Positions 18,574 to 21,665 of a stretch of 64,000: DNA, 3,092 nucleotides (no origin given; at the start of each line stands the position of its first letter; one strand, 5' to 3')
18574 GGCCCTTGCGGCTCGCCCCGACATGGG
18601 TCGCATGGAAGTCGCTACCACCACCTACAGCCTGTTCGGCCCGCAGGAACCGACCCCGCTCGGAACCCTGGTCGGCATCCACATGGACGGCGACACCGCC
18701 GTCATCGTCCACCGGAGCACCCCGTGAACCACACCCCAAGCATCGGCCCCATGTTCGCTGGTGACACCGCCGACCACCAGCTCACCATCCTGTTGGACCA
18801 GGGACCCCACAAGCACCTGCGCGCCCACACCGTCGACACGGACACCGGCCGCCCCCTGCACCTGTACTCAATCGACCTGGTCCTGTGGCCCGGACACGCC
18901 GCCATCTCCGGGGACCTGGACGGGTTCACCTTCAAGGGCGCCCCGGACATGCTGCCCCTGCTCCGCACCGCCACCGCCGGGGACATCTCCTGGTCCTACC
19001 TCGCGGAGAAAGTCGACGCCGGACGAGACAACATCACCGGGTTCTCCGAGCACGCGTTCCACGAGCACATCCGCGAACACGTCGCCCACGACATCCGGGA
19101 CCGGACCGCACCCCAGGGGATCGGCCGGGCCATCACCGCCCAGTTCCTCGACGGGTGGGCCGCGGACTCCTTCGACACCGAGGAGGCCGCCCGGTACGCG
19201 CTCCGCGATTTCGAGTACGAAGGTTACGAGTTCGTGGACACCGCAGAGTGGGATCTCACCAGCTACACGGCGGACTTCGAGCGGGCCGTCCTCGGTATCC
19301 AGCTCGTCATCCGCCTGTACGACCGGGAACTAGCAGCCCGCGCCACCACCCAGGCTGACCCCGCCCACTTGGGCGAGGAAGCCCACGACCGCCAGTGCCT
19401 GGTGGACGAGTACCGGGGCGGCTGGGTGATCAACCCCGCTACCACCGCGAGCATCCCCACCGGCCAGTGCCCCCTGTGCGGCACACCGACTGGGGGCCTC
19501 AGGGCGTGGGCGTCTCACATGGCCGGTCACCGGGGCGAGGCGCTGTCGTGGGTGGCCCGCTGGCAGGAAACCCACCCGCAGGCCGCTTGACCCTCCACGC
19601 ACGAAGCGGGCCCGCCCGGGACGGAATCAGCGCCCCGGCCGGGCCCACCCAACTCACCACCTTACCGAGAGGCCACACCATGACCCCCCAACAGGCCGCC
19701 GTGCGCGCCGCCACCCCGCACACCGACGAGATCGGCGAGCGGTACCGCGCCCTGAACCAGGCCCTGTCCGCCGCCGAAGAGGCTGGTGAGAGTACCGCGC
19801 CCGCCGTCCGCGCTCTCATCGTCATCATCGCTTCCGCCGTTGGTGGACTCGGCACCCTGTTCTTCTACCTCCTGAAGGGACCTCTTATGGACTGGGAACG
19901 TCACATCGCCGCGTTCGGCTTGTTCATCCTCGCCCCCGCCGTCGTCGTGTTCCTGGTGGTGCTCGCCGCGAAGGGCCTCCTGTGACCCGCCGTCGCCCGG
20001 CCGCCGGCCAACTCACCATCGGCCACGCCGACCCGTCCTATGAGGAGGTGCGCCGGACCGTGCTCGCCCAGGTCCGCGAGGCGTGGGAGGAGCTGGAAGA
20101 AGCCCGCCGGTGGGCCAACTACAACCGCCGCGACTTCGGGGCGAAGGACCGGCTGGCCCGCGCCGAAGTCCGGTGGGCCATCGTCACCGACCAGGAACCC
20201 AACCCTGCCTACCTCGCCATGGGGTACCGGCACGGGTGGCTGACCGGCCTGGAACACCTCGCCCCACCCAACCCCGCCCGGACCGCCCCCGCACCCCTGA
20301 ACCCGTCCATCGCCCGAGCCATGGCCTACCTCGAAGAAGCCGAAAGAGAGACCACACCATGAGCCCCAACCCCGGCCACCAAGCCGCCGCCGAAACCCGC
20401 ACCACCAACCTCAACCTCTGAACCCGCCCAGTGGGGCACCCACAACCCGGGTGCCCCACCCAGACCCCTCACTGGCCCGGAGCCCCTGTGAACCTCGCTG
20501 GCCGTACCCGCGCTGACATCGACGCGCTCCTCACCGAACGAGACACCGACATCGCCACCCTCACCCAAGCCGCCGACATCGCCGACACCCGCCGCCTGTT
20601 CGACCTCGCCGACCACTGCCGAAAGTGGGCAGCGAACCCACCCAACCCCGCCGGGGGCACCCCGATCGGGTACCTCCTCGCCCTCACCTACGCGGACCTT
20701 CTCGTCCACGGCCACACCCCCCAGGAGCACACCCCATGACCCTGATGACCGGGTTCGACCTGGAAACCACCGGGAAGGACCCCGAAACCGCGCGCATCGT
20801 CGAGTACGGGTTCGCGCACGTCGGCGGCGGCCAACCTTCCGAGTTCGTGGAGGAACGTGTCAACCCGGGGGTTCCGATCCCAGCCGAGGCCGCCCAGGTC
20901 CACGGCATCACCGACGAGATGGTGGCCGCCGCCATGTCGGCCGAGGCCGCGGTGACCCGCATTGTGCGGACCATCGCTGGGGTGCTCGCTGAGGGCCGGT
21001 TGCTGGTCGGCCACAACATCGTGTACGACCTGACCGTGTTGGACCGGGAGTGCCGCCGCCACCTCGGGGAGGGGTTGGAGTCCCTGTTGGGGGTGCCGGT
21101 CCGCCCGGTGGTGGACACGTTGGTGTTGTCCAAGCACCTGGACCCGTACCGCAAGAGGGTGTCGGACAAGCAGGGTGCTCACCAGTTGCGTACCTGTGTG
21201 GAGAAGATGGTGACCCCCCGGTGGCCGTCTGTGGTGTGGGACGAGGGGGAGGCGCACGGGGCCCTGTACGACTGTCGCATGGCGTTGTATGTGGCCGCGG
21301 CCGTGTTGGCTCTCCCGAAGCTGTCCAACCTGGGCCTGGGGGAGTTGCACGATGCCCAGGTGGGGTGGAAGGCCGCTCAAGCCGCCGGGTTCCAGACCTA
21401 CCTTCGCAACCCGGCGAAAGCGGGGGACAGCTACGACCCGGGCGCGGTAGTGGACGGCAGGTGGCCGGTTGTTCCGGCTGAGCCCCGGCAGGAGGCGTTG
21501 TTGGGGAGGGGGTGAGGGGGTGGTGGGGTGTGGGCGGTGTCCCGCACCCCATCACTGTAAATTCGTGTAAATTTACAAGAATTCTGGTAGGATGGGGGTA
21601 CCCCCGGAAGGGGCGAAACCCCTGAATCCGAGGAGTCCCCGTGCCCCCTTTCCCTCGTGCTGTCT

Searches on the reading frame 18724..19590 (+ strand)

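Call 11: search_protein_families(library=pfam, proteins=[window:18724-19590:+], max_evalue=0.01)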
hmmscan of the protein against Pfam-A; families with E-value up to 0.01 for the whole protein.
window:18724-19590:+ (288 aa): 0 families

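Call 65: search_protein_families(library=phrogs, proteins=[window:18724-19590:+], max_evalue=0.001)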
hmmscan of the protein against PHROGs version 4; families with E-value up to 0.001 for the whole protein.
window:18724-19590:+ (288 aa): 1 family
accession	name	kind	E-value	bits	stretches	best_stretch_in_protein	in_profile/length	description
phrog_4657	-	unknown function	5.2e-25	89.7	1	5-205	7-213/221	-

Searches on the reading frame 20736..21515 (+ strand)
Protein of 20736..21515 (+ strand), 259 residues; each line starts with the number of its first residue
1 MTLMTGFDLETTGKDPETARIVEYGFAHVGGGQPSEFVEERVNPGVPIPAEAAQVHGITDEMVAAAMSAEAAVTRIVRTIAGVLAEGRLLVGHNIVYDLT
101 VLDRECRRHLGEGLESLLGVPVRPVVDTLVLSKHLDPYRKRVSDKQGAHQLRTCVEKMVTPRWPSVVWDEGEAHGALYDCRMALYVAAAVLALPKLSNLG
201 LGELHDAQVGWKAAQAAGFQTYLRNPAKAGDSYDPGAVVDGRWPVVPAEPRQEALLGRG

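Call 11: search_protein_families(library=pfam, proteins=[window:20736-21515:+], max_evalue=0.01)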
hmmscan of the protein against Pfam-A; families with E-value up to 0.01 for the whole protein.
window:20736-21515:+ (259 aa): 1 family
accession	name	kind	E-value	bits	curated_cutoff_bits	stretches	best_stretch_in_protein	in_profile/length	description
PF00929.31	RNase_T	-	1.2e-19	71.9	24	1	7-186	3-163/164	Exonuclease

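Call 37: find_encoding_contigs(protein=window:20736-21515:+, flank=10000, max_places=1)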
Protein window:20736-21515:+ (259 aa): 1 contig read that carries it; 1 place shown.
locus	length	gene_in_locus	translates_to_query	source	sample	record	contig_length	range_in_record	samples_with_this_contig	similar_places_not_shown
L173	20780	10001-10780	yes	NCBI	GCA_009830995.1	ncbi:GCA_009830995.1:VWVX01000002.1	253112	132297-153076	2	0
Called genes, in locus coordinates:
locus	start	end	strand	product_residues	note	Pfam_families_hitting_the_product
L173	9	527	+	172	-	-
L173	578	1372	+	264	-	PF23859:DpdA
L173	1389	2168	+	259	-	PF04446:Thg1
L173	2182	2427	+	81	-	-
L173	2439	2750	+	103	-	PF23835:DUF7205 (faint)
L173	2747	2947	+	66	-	-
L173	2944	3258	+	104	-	-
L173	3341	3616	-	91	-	-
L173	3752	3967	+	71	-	-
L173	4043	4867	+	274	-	-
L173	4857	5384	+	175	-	-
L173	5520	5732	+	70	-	-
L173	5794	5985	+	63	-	-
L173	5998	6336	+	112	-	-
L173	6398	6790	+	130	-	-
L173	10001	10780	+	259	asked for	PF00929:RNase_T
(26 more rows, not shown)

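Call 65: search_protein_families(library=phrogs, proteins=[window:20736-21515:+], max_evalue=0.001)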
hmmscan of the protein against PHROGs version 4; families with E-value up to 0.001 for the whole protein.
window:20736-21515:+ (259 aa): 3 families
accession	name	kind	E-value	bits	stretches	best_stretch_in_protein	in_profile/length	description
phrog_192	-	DNA, RNA and nucleotide metabolism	5.8e-38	132.2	1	5-198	109-278/397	DNA polymerase exonuclease subunit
phrog_17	-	DNA, RNA and nucleotide metabolism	1.8e-10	40.4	1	2-158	670-785/1445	DNA polymerase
phrog_14632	-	DNA, RNA and nucleotide metabolism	1.5e-07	31.5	1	7-135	87-202/380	DNA polymerase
